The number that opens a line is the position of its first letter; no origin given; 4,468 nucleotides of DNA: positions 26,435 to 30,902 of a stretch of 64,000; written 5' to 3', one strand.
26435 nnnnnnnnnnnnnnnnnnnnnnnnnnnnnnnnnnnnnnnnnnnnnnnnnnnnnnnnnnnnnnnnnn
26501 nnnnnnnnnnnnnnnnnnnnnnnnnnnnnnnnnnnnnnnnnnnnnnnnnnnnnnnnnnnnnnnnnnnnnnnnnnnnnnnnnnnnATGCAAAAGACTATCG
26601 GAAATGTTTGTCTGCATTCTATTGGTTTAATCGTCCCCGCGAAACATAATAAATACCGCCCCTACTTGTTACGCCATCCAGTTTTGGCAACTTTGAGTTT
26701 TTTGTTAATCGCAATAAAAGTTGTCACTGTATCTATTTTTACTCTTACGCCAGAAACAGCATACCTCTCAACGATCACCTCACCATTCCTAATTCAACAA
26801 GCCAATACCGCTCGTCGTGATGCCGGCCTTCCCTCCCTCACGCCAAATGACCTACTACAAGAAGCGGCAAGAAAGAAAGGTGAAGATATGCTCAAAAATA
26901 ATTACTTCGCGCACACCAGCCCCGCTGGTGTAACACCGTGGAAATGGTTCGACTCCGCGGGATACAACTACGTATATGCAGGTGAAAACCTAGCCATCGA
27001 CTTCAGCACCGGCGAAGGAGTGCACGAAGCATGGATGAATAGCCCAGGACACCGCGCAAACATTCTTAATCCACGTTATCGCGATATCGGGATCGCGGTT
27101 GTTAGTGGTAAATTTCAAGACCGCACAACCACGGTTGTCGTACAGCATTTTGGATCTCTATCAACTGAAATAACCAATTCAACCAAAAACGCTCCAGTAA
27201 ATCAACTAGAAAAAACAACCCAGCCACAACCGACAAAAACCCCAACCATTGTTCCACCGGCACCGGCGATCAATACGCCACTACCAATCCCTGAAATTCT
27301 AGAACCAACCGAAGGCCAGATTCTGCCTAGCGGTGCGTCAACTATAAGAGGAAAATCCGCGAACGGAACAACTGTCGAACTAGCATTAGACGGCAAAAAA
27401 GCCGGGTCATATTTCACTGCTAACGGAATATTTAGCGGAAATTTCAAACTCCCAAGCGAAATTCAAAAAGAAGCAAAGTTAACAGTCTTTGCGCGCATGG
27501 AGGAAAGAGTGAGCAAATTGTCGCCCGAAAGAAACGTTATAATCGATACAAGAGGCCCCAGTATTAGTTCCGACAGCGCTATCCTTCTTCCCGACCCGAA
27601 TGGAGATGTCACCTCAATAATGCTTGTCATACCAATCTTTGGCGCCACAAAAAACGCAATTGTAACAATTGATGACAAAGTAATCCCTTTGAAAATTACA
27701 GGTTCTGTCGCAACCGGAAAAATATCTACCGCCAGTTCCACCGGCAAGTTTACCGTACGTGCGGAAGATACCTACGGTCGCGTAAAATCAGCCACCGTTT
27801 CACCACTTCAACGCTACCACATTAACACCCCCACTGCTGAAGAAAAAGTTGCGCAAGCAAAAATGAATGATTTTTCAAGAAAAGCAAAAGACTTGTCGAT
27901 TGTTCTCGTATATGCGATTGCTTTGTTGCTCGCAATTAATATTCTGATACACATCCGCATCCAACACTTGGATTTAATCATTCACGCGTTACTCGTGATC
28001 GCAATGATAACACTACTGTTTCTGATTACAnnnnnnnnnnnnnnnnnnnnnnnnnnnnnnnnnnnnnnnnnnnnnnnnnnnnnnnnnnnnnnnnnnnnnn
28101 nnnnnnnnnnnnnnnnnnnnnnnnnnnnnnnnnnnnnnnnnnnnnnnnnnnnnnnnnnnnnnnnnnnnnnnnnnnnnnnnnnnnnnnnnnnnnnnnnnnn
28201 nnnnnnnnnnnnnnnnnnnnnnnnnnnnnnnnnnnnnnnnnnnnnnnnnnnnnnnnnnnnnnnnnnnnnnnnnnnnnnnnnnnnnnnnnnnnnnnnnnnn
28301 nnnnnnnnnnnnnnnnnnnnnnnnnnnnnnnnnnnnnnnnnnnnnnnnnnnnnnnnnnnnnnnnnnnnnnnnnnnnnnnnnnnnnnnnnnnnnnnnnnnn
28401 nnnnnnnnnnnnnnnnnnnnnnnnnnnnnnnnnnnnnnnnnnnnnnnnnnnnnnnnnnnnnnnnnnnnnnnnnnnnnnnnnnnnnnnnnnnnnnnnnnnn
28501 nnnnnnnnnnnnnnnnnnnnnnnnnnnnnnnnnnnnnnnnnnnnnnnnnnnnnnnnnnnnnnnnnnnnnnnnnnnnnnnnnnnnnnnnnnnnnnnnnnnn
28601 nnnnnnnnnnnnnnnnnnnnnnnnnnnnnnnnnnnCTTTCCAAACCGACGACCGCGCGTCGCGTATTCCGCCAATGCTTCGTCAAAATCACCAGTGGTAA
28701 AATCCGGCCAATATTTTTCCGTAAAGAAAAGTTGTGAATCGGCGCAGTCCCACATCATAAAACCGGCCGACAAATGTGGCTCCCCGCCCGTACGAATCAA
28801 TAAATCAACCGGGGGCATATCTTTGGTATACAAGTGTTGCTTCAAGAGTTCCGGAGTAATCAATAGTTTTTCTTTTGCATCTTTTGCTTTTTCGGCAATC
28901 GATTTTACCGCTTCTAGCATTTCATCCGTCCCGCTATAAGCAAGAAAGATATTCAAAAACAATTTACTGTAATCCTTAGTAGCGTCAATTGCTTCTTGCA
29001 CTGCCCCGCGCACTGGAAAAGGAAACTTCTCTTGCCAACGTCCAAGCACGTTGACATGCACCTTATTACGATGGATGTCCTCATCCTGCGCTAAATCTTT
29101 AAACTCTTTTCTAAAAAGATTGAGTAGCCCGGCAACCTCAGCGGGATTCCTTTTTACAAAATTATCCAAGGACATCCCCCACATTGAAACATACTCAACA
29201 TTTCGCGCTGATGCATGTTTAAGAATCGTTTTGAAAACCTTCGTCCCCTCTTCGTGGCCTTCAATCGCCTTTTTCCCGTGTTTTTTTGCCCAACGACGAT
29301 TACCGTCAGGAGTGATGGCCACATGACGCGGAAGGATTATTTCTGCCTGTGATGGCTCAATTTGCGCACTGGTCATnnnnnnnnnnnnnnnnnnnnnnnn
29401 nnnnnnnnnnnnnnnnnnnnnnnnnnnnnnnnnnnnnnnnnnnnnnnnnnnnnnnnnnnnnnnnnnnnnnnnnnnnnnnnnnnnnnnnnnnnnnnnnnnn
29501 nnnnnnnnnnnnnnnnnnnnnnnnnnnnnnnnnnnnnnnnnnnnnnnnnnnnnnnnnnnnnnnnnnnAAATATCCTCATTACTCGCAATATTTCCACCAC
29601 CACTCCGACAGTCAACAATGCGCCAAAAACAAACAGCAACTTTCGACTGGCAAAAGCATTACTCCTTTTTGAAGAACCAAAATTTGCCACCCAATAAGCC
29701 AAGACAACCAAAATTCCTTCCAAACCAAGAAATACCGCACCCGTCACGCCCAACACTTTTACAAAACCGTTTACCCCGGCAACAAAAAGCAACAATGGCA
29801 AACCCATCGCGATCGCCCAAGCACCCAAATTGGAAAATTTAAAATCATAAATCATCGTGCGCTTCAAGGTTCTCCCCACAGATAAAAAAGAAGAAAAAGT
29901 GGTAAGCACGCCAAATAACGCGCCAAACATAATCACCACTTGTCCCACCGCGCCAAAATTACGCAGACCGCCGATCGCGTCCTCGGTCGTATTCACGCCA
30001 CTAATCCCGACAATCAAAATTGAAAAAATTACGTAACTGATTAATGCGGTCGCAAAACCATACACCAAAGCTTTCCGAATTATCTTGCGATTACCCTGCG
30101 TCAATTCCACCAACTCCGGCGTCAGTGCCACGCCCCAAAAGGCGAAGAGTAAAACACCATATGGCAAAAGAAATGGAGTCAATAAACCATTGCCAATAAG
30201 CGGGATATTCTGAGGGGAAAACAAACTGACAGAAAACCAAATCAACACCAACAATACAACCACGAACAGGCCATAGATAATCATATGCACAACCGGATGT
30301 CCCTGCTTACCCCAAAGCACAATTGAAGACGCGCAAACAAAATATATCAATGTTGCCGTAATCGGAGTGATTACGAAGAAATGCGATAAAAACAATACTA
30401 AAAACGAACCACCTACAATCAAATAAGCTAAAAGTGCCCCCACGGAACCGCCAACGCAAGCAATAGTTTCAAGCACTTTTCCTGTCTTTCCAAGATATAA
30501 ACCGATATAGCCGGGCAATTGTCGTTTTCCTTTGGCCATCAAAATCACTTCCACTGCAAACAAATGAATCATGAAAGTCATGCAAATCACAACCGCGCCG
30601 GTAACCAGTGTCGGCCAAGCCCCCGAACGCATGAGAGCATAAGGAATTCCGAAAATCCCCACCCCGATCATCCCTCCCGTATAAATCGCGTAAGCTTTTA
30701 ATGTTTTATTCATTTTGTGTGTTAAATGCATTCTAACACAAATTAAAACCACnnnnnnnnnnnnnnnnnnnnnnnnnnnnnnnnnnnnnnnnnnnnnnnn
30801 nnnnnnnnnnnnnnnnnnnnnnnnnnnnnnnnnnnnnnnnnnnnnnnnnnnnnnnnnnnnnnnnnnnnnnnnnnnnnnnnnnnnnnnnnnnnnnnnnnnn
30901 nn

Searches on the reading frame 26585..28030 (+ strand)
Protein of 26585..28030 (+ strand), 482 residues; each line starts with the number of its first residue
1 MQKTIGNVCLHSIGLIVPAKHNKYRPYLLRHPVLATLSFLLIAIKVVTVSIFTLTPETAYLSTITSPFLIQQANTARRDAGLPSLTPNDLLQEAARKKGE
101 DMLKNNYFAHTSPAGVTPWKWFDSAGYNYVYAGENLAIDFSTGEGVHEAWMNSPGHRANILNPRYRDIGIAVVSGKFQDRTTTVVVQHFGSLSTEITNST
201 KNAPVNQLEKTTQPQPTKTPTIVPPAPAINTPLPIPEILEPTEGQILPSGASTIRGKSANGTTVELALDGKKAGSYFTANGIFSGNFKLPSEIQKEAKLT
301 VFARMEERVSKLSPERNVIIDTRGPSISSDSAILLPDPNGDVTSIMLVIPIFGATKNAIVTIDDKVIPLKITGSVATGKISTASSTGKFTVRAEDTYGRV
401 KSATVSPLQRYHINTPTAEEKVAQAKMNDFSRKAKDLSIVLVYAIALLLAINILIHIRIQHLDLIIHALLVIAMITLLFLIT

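Call 82: search_protein_families(library=pfam, proteins=[window:26585-28030:+], max_evalue=0.001)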
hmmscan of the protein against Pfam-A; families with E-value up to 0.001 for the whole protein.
window:26585-28030:+ (482 aa): 1 family
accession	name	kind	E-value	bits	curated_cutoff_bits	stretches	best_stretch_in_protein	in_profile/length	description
PF00188.32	CAP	-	2.2e-17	64.4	21.1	1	74-189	5-117/117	Cysteine-rich secretory protein family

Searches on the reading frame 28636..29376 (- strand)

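Call 82: search_protein_families(library=pfam, proteins=[window:28636-29376:-], max_evalue=0.001)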
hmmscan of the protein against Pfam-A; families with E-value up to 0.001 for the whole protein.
window:28636-29376:- (247 aa): 1 family
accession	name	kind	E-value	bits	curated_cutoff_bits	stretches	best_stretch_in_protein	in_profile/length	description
PF01255.24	Prenyltransf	-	1.4e-62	211.5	27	1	24-246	3-219/219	Putative undecaprenyl diphosphate synthase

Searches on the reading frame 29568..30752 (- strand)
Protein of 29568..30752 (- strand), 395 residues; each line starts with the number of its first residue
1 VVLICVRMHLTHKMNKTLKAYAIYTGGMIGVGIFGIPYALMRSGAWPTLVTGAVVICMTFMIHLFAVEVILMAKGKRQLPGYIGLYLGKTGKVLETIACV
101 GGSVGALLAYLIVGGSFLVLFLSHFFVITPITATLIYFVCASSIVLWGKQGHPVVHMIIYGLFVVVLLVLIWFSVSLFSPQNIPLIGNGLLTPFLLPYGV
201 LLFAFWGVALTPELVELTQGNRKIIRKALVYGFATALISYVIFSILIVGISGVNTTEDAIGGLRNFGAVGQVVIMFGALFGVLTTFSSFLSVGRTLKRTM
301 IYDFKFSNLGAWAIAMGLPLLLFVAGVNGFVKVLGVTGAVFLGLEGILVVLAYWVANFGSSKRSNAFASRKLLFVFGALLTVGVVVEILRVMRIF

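Call 82: search_protein_families(library=pfam, proteins=[window:29568-30752:-], max_evalue=0.001)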
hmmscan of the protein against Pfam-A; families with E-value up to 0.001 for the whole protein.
window:29568-30752:- (395 aa): 1 family
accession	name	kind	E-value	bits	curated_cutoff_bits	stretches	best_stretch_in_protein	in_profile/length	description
PF03222.19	Trp_Tyr_perm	-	3.6e-13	49.8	22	1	14-365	2-370/393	Tryptophan/tyrosine permease family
